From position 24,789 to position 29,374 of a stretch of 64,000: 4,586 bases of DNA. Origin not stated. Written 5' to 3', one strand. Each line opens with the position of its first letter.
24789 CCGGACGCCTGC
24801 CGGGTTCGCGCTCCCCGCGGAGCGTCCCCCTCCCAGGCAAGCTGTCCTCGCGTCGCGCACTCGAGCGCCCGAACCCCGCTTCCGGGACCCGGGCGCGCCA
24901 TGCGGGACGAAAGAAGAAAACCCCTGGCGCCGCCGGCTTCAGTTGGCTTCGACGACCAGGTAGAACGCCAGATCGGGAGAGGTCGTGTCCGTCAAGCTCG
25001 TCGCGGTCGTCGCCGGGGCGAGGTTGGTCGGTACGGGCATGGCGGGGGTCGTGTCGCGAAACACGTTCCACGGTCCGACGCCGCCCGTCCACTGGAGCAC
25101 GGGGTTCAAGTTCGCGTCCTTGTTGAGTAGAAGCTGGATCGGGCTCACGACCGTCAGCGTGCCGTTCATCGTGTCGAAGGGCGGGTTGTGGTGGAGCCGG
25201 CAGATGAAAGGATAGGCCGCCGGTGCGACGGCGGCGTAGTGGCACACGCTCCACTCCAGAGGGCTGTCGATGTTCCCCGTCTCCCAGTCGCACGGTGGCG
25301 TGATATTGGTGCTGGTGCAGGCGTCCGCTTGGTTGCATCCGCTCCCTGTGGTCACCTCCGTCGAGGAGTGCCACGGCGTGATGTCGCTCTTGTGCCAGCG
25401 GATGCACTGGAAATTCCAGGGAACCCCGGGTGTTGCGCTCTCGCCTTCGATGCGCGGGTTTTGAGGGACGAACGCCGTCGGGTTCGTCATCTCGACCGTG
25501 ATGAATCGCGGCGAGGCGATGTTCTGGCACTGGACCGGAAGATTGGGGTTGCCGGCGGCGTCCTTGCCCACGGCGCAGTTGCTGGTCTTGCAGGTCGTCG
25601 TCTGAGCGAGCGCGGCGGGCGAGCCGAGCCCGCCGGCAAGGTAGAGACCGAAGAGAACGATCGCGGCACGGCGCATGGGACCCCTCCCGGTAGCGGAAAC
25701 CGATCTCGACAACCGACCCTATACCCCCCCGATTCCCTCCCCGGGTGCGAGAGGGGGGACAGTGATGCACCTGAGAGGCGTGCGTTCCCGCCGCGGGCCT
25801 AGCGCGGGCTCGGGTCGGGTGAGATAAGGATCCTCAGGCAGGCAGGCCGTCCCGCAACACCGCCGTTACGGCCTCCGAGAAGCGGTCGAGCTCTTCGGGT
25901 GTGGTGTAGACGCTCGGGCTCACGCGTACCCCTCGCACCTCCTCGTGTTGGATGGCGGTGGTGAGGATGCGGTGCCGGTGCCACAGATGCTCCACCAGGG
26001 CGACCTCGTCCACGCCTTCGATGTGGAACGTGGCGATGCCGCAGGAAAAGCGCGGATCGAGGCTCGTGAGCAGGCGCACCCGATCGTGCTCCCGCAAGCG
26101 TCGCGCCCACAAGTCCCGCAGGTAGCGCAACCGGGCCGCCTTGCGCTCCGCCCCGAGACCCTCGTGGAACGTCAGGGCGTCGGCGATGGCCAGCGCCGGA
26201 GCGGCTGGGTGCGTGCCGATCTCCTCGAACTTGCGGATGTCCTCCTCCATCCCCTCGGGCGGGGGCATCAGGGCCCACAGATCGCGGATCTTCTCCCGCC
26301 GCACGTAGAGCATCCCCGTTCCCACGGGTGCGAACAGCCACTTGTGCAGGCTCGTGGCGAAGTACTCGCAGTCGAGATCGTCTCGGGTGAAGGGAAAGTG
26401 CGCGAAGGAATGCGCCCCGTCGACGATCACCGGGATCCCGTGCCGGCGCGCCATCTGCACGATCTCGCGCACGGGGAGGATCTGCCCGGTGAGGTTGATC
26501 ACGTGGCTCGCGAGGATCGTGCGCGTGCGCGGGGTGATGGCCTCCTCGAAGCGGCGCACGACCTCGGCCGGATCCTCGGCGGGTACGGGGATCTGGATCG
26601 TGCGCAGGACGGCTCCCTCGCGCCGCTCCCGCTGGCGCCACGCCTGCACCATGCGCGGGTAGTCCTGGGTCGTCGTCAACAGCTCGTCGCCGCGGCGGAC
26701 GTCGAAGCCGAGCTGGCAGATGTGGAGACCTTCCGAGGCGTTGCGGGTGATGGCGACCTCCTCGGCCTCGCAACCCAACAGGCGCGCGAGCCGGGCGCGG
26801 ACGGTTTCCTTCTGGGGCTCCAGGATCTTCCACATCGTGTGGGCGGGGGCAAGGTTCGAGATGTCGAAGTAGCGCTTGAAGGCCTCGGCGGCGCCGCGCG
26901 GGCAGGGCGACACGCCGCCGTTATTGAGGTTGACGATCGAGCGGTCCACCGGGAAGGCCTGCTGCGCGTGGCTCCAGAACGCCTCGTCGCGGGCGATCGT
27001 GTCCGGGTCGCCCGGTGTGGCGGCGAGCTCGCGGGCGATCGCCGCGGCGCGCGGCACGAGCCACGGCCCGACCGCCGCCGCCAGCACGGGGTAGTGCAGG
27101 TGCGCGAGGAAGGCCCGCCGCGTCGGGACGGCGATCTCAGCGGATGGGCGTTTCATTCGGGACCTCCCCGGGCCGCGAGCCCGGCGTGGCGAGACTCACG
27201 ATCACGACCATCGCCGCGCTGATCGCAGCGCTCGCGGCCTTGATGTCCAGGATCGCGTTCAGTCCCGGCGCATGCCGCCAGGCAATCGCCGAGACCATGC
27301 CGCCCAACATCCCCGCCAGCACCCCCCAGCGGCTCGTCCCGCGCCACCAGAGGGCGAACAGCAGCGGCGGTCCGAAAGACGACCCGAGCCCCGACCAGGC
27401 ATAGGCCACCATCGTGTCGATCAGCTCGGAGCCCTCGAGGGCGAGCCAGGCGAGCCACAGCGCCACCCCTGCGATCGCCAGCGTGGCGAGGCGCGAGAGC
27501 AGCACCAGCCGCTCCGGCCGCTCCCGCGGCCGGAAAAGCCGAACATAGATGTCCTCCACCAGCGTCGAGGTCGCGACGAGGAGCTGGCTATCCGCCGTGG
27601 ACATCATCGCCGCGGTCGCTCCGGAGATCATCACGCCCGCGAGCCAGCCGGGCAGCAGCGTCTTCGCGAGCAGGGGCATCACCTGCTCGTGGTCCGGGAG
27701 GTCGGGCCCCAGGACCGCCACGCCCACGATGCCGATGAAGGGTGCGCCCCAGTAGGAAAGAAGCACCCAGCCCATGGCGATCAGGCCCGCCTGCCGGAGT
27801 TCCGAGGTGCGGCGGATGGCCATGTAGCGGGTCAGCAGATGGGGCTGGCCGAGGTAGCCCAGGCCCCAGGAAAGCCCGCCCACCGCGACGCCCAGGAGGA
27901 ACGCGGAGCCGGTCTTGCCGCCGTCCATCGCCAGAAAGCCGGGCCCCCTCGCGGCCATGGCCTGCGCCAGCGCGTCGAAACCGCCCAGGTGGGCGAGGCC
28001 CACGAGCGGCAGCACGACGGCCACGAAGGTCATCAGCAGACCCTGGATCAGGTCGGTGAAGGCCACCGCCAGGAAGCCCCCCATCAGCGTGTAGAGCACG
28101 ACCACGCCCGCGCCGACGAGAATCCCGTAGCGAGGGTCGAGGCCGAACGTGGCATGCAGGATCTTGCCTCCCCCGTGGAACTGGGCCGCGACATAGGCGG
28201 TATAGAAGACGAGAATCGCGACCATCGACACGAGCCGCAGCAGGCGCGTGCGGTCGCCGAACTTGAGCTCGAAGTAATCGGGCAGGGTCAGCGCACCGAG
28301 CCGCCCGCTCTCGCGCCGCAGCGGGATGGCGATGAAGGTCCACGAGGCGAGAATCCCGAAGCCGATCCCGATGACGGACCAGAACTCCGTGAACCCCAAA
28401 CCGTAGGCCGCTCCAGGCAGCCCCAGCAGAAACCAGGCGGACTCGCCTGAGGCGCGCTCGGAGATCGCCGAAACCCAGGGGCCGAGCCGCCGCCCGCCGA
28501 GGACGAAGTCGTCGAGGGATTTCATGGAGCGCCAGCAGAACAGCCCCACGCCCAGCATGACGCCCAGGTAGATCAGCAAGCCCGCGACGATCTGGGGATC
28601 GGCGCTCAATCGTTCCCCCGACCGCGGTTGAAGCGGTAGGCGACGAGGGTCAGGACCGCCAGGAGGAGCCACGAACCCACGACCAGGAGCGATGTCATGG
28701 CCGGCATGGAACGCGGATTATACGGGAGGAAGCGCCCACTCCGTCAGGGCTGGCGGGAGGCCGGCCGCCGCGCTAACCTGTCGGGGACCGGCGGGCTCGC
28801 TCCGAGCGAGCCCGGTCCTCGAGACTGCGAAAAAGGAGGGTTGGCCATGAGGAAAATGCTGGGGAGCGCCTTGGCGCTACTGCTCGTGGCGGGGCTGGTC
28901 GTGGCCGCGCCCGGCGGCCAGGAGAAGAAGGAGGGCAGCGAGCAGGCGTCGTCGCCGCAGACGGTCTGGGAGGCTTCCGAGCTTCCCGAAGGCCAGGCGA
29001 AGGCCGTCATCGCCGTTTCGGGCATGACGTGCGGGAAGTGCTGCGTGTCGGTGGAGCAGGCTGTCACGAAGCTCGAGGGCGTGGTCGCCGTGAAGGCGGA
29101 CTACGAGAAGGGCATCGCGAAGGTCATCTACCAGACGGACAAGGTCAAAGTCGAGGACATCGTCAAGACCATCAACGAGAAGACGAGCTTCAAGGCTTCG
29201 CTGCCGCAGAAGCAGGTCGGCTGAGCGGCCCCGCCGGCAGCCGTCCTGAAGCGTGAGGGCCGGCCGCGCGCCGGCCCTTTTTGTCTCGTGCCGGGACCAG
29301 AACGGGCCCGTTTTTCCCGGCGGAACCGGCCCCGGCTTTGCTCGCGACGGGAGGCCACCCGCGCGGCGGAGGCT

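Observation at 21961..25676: Secreted cupredoxin-like protein next to a roughly 900-aa secreted protein built from about 14 '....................' repeats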

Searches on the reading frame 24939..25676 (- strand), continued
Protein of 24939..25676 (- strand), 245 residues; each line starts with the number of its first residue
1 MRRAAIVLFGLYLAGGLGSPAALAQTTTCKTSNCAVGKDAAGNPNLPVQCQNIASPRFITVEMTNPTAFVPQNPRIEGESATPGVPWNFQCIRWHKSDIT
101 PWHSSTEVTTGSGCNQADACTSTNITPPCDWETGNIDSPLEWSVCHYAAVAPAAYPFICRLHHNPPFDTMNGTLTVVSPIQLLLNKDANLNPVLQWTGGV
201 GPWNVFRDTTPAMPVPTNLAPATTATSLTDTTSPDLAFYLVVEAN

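Call 89: find_encoding_contigs(protein=P0001, flank=1000, max_places=2)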
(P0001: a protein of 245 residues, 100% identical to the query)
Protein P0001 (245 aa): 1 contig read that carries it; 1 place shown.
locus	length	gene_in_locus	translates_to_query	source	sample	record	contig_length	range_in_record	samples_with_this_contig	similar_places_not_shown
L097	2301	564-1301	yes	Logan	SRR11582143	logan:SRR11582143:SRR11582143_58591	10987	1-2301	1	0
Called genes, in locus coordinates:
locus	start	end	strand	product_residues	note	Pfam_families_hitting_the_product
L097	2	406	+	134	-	?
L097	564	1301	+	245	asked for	-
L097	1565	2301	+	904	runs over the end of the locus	-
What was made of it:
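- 24939..25676 (-): Gene A: 245-aa secreted cupredoxin-FN3 protein. Same gene call on another assembly (call 89).
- Checked: An independent gene call on another assembly of the same DNA gives the same two products and the same gap (call 89).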

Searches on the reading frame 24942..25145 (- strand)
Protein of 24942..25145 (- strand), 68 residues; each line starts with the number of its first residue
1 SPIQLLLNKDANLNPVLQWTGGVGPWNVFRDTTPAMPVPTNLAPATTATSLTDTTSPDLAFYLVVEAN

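Call 51: search_protein_families(library=ncbifam, proteins=[window:24942-25145:-], max_evalue=10)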
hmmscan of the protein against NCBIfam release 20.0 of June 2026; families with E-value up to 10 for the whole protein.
seq(68 aa): 0 families

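Call 54: search_protein_representatives(alignment_id=A3)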
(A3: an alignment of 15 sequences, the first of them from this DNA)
Query: 15 sequences, 70 profile positions. Proteins with E-value up to 0.001 (for the whole library): 102; up to 1e-10: 19; up to 1e-30: 2. The best 102 are listed.
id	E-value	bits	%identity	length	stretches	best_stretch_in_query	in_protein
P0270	8.9e-75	262.8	-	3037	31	4-70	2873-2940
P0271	6.3e-35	135.1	-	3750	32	8-29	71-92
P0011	3.4e-29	116.8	-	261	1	1-70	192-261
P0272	1.1e-28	115.1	-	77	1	2-70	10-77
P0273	4.3e-26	106.8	-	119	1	2-70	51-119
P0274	1.7e-25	104.9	-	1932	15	5-69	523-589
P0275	2.8e-25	104.2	-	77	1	2-70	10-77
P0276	1.5e-24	101.9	-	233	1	1-70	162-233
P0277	7.9e-24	99.6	-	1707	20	11-57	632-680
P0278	1.6e-20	89.0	-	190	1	2-70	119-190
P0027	2.0e-20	88.7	-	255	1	1-68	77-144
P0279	1.3e-18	82.9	-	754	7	2-70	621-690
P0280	4.2e-18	81.3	-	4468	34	10-70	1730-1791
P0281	2.0e-14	69.5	-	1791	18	12-27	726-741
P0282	1.4e-13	66.7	-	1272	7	30-70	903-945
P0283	1.7e-13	66.5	-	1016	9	12-68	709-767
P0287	1.8e-10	56.8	-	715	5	7-67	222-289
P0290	9.4e-09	51.3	-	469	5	9-67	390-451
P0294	7.9e-08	48.3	-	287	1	2-70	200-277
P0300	5.5e-07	45.6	-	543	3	2-66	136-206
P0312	1.2e-05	41.4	-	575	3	2-70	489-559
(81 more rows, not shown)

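Call 55: search_protein_families(library=pfam, proteins=[P0279, P0287, P0290, P0283, P0294, P0300, P0312], max_evalue=0.01)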
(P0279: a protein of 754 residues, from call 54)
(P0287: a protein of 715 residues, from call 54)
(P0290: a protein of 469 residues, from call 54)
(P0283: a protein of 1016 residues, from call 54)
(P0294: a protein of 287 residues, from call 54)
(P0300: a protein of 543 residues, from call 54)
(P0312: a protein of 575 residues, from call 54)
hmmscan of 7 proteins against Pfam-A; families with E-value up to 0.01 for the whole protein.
P0279 (754 aa): 7 families
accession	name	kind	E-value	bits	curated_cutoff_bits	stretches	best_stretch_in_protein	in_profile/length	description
PF00041.27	fn3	-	8.7e-19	68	25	0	182-266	1-83/84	Fibronectin type III domain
PF24489.1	Ig_J_second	-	8.9e-15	55.1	27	0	410-435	58-85/105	Tip attachment protein J second Ig-like domain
PF08329.16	ChitinaseA_N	-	3.6e-11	43.3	21.2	0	504-524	83-103/133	Chitinase A, N-terminal domain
PF21910.2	GH85_C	-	9.1e-11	42.5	27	0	456-486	15-45/95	GH85 endohexosaminidases, C-terminal domain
PF08710.16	CoV_NSP9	-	3e-10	40.9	27.2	0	405-430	69-94/111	Coronavirus replicase NSP9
PF19081.6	Ig_7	-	1.1e-07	32.5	27.3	0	571-613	36-78/84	Ig-like domain CHU_C associated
PF20449.3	DUF6706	-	0.00055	20.7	23.8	0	526-566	50-90/108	Family of unknown function (DUF6706)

P0287 (715 aa): 11 families
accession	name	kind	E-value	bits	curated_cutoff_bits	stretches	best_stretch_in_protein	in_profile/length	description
PF00041.27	fn3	-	6.2e-48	161.4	25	5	20-106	2-81/84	Fibronectin type III domain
PF24489.1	Ig_J_second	-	4.4e-13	49.6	27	0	469-499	60-90/105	Tip attachment protein J second Ig-like domain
PF18370.7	RGI_lyase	-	5.9e-10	39.8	27.8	0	221-290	10-72/86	Rhamnogalacturonan I lyases beta-sheet domain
PF25059.1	FN3_DSCAM-DSCAML_C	-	7.3e-10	39.5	39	0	42-109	14-79/89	DSCAM/DSCAML C-terminal Fn3-like domain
PF25788.1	Ig_Rha78A_N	-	1.7e-09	38.3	27.4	0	424-500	18-98/105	Rha78A-like, N-terminal immunoglobulin domain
PF16656.11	Pur_ac_phosph_N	-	2.5e-09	38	30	0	326-394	12-84/93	Purple acid Phosphatase, N-terminal domain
PF01108.23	Tissue_fac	-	3.8e-06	27.1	27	0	404-491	15-103/107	Tissue factor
PF05078.17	DUF679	-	1.5e-05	25.4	25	0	264-304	46-86/163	Protein of unknown function (DUF679)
PF25709.1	crAss_PVA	-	0.00015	22.1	27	0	370-400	61-91/105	Portal vertex auxiliary protein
PF25523.1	Ig_RIMBP2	-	0.00016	22.1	27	0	18-55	3-47/105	RIMBP2-like, immunoglobulin-like domain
PF24031.1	FN3_IL27B_N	-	0.0012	19.5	42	0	33-100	14-85/91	IL27B N-terminal FN3 domain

P0290 (469 aa): 4 families
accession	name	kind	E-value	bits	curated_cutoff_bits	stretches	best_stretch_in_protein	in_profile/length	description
PF00041.27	fn3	-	6.1e-38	129.3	25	5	23-108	2-82/84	Fibronectin type III domain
PF16656.11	Pur_ac_phosph_N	-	2.2e-05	25.4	30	0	24-97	1-83/93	Purple acid Phosphatase, N-terminal domain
PF25529.1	Ig_ENGASE1_C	-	2.3e-05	24.9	27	0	129-155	30-56/117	ENGASE1-like, C-terminal immunoglobulin-like domain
PF23008.3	FN3_Tor_3rd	-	0.0023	18.3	30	0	128-183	20-74/92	Tyrosine-protein kinase receptor torso, third FN3 domain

P0283 (1016 aa): 5 families
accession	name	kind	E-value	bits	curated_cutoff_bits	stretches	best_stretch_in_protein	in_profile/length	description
PF00041.27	fn3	-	5.6e-37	126.3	25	6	882-965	1-82/84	Fibronectin type III domain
PF21910.2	GH85_C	-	1.4e-27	96.4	27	1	521-587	12-80/95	GH85 endohexosaminidases, C-terminal domain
PF01108.23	Tissue_fac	-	4.6e-19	68.7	27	0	782-866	15-105/107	Tissue factor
PF24489.1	Ig_J_second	-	3.8e-08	33.8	27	0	791-868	2-86/105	Tip attachment protein J second Ig-like domain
PF16655.11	PhoD_N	-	7.6e-05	23.6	30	0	894-952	26-79/90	PhoD-like phosphatase, N-terminal domain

P0294 (287 aa): 0 families

P0300 (543 aa): 3 families
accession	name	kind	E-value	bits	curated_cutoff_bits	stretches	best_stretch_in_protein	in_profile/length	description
PF07833.16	Cu_amine_oxidN1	-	2e-36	124.6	24.2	1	441-540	9-108/108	Copper amine oxidase N-terminal domain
PF00041.27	fn3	-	1e-06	29.3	25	0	323-410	2-81/84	Fibronectin type III domain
PF18370.7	RGI_lyase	-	0.003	18.3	27.8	0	333-395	14-70/86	Rhamnogalacturonan I lyases beta-sheet domain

P0312 (575 aa): 5 families
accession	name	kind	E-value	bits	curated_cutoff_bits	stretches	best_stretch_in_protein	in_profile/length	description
PF00041.27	fn3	-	6.6e-11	42.7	25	1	489-571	3-82/84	Fibronectin type III domain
PF01436.27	NHL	-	6.6e-05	23.2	20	0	256-278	3-26/28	NHL repeat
PF21910.2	GH85_C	-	0.00013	22.8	27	0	497-526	14-43/95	GH85 endohexosaminidases, C-terminal domain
PF24489.1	Ig_J_second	-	0.00027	21.4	27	0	520-567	40-87/105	Tip attachment protein J second Ig-like domain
PF01108.23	Tissue_fac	-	0.0062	16.8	27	0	393-427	18-55/107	Tissue factor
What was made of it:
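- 24942..25145 (-): A C-terminal divergent fibronectin type III domain (residues 178-245). An exhaustive profile search hits tandem-repeat giant proteins (call 54) whose matching stretches are Pfam fn3 (call 55).
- On Fibronectin type III domain (A C-terminus): The A3 profile hits P0287, P0290, P0283 and P0312 at positions that Pfam calls fn3 (calls 54, 55).
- Closest known: Fibronectin type III domain. Same: Their profile retrieves tandem-repeat proteins whose matching segments are Pfam fn3 (calls 54, 55).
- The FN3 assignment comes by transitive homology (calls 54, 55).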

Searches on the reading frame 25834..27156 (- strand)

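Call 11: search_protein_families(library=pfam, proteins=[window:25834-27156:-], max_evalue=0.001)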
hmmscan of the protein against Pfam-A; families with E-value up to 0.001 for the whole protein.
window:25834-27156:- (440 aa): 5 families
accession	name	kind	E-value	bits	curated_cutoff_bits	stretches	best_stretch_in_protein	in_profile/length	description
PF00266.25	Aminotran_5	-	1.8e-36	126.3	21.5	1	77-426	3-371/371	Aminotransferase class-V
PF01041.23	DegT_DnrJ_EryC1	-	1.5e-11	44.6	19.8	1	114-251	24-150/360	DegT/DnrJ/EryC1/StrS aminotransferase family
PF00155.27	Aminotran_1_2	-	1.2e-07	31.7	19.7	1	89-250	22-189/361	Aminotransferase class I and II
PF01212.27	Beta_elim_lyase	-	2e-05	24.5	27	1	121-296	39-215/288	Beta-eliminating lyase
PF01053.26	Cys_Met_Meta_PP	-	0.00012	21.2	27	1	114-248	52-175/381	Cys/Met metabolism PLP-dependent enzyme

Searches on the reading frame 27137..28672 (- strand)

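Call 11: search_protein_families(library=pfam, proteins=[window:27137-28672:-], max_evalue=0.001)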
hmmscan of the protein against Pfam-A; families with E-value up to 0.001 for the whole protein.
window:27137-28672:- (511 aa): 1 family
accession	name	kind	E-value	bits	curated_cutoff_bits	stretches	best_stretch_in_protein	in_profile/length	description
PF00474.23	SSF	-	1e-82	278.6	22.8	1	56-458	1-406/406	Sodium:solute symporter family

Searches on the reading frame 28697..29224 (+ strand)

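Call 11: search_protein_families(library=pfam, proteins=[window:28697-29224:+], max_evalue=0.001)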
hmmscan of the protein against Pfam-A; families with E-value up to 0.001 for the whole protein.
window:28697-29224:+ (175 aa): 1 family
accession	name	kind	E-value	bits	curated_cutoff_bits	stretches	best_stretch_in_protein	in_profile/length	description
PF00403.32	HMA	-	3.4e-12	47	24.8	1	104-161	1-58/62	Heavy-metal-associated domain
